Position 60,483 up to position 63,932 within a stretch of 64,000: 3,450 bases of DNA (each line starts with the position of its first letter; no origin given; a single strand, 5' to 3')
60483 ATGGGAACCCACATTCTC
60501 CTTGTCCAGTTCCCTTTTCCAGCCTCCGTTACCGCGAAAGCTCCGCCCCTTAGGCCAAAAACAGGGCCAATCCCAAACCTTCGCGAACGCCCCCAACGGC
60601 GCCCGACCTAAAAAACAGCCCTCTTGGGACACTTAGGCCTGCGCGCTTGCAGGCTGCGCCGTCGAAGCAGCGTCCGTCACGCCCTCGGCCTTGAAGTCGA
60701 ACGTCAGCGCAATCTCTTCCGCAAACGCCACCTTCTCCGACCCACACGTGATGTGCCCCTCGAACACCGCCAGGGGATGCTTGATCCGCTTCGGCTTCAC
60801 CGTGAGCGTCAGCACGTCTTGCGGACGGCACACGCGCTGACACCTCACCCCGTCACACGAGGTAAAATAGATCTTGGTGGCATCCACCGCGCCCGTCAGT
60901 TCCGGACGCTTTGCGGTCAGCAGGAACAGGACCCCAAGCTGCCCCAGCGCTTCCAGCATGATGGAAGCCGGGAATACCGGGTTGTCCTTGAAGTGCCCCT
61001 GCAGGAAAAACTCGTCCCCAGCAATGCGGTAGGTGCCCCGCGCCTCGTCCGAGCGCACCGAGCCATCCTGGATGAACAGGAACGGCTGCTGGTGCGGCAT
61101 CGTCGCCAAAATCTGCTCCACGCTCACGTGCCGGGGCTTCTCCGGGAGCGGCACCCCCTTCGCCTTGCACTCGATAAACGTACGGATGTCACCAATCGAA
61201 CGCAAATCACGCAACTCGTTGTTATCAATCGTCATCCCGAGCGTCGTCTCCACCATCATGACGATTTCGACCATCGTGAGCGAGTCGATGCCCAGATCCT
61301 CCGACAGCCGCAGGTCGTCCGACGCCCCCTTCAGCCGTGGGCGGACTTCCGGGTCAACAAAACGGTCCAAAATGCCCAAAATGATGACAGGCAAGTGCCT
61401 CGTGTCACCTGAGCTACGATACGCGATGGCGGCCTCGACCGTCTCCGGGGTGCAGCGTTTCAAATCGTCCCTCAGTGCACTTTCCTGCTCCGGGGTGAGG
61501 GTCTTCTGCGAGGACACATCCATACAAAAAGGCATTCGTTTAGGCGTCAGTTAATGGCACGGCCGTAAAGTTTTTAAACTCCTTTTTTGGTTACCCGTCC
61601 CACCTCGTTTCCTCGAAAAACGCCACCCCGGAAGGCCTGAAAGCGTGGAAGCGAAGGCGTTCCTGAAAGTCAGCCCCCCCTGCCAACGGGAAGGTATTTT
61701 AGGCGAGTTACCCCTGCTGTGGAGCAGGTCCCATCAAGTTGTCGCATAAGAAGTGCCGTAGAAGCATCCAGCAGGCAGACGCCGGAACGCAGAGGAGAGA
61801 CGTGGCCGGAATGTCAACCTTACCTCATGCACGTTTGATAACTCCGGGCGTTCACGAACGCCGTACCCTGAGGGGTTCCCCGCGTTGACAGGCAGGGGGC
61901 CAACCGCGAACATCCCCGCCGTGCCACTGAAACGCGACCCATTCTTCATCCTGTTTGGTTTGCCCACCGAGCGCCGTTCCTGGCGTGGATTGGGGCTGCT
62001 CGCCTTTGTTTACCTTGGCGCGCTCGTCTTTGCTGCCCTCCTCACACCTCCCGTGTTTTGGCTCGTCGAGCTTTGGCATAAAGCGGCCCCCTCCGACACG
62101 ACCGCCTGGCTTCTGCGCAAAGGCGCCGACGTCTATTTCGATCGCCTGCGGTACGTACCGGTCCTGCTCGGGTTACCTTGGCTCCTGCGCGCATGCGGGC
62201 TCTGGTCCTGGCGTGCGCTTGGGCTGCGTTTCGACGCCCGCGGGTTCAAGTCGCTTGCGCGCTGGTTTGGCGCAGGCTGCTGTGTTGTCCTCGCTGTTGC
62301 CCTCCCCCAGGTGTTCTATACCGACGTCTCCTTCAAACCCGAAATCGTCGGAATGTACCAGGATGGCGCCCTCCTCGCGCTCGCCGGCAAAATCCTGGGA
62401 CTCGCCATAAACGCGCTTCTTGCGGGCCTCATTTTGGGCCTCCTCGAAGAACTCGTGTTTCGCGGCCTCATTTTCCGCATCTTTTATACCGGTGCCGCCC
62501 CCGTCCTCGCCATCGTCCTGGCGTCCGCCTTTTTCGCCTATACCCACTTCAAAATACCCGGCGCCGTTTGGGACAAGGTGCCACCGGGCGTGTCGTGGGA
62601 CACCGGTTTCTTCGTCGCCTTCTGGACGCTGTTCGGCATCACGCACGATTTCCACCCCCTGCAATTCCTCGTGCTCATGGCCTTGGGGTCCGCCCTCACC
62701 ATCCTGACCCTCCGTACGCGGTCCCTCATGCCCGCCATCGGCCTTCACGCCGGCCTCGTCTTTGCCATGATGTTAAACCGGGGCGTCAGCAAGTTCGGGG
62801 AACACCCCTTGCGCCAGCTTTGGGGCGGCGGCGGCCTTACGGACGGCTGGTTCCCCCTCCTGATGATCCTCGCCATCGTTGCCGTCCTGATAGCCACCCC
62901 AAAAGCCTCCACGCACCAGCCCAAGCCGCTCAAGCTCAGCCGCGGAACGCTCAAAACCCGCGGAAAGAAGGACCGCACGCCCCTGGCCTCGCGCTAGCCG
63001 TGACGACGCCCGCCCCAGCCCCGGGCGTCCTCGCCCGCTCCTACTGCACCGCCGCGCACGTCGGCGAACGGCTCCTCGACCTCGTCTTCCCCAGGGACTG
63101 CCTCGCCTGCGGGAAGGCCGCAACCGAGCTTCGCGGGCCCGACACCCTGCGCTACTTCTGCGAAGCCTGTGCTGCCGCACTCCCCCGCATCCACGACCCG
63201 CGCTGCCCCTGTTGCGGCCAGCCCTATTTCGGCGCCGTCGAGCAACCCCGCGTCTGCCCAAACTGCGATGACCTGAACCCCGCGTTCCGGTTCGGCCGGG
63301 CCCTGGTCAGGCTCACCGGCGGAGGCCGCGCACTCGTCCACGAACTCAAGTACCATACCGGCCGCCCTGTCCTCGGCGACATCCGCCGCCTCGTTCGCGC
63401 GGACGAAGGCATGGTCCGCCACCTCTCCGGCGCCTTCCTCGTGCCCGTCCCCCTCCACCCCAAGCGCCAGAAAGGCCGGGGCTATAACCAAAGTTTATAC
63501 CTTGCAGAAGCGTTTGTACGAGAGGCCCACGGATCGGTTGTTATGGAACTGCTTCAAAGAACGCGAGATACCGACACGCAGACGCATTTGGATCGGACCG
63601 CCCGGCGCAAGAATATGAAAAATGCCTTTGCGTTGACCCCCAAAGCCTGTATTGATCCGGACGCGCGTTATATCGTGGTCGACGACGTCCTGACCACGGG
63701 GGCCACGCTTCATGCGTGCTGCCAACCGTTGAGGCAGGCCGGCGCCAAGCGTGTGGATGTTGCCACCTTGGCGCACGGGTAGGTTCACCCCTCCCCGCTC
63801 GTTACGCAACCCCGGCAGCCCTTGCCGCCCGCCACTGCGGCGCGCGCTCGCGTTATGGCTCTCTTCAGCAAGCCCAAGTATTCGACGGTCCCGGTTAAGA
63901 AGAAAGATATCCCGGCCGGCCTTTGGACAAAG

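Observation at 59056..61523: ACP-dehydratase didomain protein paired with a FabB-like ketosynthase: candidate dedicated fatty-acid tailoring module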

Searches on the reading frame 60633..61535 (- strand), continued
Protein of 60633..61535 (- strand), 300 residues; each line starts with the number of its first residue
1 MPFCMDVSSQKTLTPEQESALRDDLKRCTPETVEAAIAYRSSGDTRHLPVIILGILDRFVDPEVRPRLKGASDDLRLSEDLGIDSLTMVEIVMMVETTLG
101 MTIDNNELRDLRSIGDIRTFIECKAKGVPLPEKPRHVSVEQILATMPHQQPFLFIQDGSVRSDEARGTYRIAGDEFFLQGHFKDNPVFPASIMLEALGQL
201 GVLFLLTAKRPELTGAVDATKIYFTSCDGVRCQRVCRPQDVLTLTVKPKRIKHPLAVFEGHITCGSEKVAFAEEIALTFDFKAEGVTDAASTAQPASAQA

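Call 68: search_protein_families(library=pfam, proteins=[L072:6060-8069:+, L072:8112-9647:-, L072:12254-13462:+, L072:13485-14567:-, L072:14564-15760:-, L072:16010-17128:+, L072:17130-20042:+], max_evalue=0.001)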
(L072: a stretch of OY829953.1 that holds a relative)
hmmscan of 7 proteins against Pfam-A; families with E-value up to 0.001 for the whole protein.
L072:6060-8069:+ (669 aa): 1 family
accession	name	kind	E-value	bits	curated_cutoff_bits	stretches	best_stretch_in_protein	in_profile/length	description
PF04932.20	Wzy_C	-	2.6e-17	63.4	31.7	1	102-247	2-149/149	O-Antigen ligase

L072:8112-9647:- (511 aa): 1 family
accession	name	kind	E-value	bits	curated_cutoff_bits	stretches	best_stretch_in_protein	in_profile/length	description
PF09721.15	Exosortase_EpsH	-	1.5e-41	142.9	25.7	1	17-274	4-250/254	Transmembrane exosortase (Exosortase_EpsH)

L072:12254-13462:+ (402 aa): 5 families
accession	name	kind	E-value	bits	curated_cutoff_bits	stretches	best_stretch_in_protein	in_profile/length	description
PF00534.26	Glycos_transf_1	-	6.1e-32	110.9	26.4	1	218-378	17-172/172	Glycosyl transferases group 1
PF13692.12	Glyco_trans_1_4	-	1.1e-27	97.5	27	1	218-364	3-142/142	Glycosyl transferases group 1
PF13579.12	Glyco_trans_4_4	-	1.6e-08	35.5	29.7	1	104-200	57-158/158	Glycosyl transferase 4-like domain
PF13439.12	Glyco_transf_4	-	9.6e-08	32.7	28.5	1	90-202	44-167/170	Glycosyltransferase Family 4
PF13524.12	Glyco_trans_1_2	-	8.7e-06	26.2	25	1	247-390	14-140/144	Glycosyl transferase-like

L072:13485-14567:- (360 aa): 1 family
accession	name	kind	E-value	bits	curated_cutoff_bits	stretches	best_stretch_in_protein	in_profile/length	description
PF01075.23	Glyco_transf_9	-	3.8e-17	62.9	22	1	94-318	14-228/247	Glycosyltransferase family 9 (heptosyltransferase)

L072:14564-15760:- (398 aa): 3 families
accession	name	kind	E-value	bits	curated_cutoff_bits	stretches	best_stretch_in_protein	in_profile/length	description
PF00155.27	Aminotran_1_2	-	1.1e-43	150.3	19.7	1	50-387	2-357/361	Aminotransferase class I and II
PF01053.26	Cys_Met_Meta_PP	-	0.00023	20.3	27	1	96-223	54-181/381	Cys/Met metabolism PLP-dependent enzyme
PF00266.25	Aminotran_5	-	0.00069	19.1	21.5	1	125-268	80-221/371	Aminotransferase class-V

L072:16010-17128:+ (372 aa): 3 families
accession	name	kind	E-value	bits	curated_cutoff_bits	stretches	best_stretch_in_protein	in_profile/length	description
PF00266.25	Aminotran_5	-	8.5e-30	104.4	21.5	1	77-335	76-338/371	Aminotransferase class-V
PF00155.27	Aminotran_1_2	-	9.4e-06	25.5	19.7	0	82-173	85-186/361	Aminotransferase class I and II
PF01041.23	DegT_DnrJ_EryC1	-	0.00011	22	19.8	1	71-178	48-151/360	DegT/DnrJ/EryC1/StrS aminotransferase family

L072:17130-20042:+ (970 aa): 5 families
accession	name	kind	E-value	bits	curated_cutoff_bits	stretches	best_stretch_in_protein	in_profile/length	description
PF02913.24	FAD-oxidase_C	-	4.7e-52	177.6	21.2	1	275-524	2-248/248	FAD linked oxidases, C-terminal domain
PF01565.28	FAD_binding_4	-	7.2e-36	123.4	26.4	1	51-186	2-137/139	FAD binding domain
PF13183.11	Fer4_8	-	4.9e-08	33.8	27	1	561-638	2-68/68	4Fe-4S dicluster domain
PF13534.11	Fer4_17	-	1.5e-07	32.3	22.2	1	564-639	2-61/61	4Fe-4S dicluster domain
PF02754.22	CCG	-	0.00012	22.6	20.6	0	882-949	20-82/85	Cysteine-rich domain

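Call 75: find_encoding_contigs(protein=P0052, flank=10000, max_places=1)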
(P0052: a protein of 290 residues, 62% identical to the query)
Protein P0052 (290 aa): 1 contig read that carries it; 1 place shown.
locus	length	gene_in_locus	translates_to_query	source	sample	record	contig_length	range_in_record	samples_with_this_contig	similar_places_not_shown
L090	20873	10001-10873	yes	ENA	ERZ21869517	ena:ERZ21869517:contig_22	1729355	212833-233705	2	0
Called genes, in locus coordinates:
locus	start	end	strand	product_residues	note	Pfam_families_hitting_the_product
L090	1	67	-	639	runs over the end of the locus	PF01609:DDE_Tnp_1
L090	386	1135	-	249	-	PF01695:IstB_IS21, PF00308:Bac_DnaA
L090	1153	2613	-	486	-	PF15978:TnsD (faint), PF00665:rve, PF22483:Mu-transpos_C_2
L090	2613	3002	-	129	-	PF25888:WHD_DnaB (weak)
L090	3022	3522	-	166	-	-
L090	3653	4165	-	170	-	-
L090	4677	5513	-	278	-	-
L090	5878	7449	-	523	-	-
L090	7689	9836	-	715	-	-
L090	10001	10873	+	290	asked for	PF00550:PP-binding, PF07977:FabA, PF22818:ApeI-like (weak)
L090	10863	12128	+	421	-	PF00109:ketoacyl-synt, PF02801:Ketoacyl-synt_C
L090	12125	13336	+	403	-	PF13439:Glyco_transf_4, PF13579:Glyco_trans_4_4 (weak), PF00534:Glycos_transf_1, PF13692:Glyco_trans_1_4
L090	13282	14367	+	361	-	PF00534:Glycos_transf_1, PF13692:Glyco_trans_1_4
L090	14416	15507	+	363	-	PF00924:MS_channel_2nd, PF21082:MS_channel_3rd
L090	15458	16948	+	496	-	PF01565:FAD_binding_4, PF02913:FAD-oxidase_C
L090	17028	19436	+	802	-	PF05231:MASE1, PF02518:HATPase_c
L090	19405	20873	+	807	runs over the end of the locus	PF05231:MASE1, PF02518:HATPase_c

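Call 76: find_encoding_contigs(protein=P0056, flank=10000, max_places=1)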
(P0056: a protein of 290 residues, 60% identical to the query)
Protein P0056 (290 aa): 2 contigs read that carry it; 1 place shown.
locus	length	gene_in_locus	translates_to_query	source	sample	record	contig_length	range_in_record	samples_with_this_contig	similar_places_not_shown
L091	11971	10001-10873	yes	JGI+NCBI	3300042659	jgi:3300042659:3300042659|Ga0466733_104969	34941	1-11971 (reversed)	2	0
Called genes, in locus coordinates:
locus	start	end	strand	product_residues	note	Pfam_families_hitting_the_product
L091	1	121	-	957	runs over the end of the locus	PF12705:PDDEXK_1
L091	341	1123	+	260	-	PF01113:DapB_N, PF05173:DapB_C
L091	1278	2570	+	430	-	PF07396:Porin_O_P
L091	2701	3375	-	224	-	-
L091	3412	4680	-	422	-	-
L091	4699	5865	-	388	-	-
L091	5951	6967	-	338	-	PF00579:tRNA-synt_1b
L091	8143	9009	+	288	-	PF12706:Lactamase_B_2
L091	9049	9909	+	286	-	PF00149:Metallophos, PF12850:Metallophos_2 (faint)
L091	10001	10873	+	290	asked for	PF00550:PP-binding (weak), PF07977:FabA, PF22818:ApeI-like (weak)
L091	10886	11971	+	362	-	PF00109:ketoacyl-synt, PF02801:Ketoacyl-synt_C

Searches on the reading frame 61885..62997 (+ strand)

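Call 3: search_protein_families(library=pfam, proteins=[window:61885-62997:+], max_evalue=0.01)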
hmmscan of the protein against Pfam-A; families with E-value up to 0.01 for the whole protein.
window:61885-62997:+ (370 aa): 1 family
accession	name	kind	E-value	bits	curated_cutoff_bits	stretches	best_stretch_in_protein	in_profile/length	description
PF02517.21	Rce1-like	-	3.6e-12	46.8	22.4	1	173-291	4-90/93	Type II CAAX prenyl endopeptidase Rce1-like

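Call 4: search_protein_families(library=ncbifam, proteins=[window:61885-62997:+], max_evalue=0.01)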
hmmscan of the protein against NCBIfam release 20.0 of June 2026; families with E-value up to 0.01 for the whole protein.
window:61885-62997:+ (370 aa): 2 families
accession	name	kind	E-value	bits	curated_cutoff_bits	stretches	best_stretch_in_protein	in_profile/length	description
NF041647.1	ABC_perm_CPBP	equivalog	1.2e-09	37.5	435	2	122-224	491-593/636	ABC transporter permease subunit/CPBP intramembrane protease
NF040589.1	CPBP_Synerg_MrtS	equivalog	1.1e-05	25.7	130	1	173-222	72-121/170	Synerg-CTERM system glutamic-type intramembrane protease MrtS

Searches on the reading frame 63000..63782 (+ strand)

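Call 61: search_protein_families(library=pfam, proteins=[window:63000-63782:+], max_evalue=0.01)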
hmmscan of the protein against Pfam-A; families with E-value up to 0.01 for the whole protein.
window:63000-63782:+ (260 aa): 3 families
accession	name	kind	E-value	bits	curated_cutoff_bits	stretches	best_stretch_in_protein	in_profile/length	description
PF18912.6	DZR_2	-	4.6e-11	42.8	27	1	25-89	1-55/56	Double zinc ribbon domain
PF00156.33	Pribosyltran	-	8e-07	28.9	26.3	1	219-258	85-124/158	Phosphoribosyl transferase domain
PF24390.1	PRTase-CE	-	0.003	17.9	27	1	188-244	71-128/253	PRTase-CE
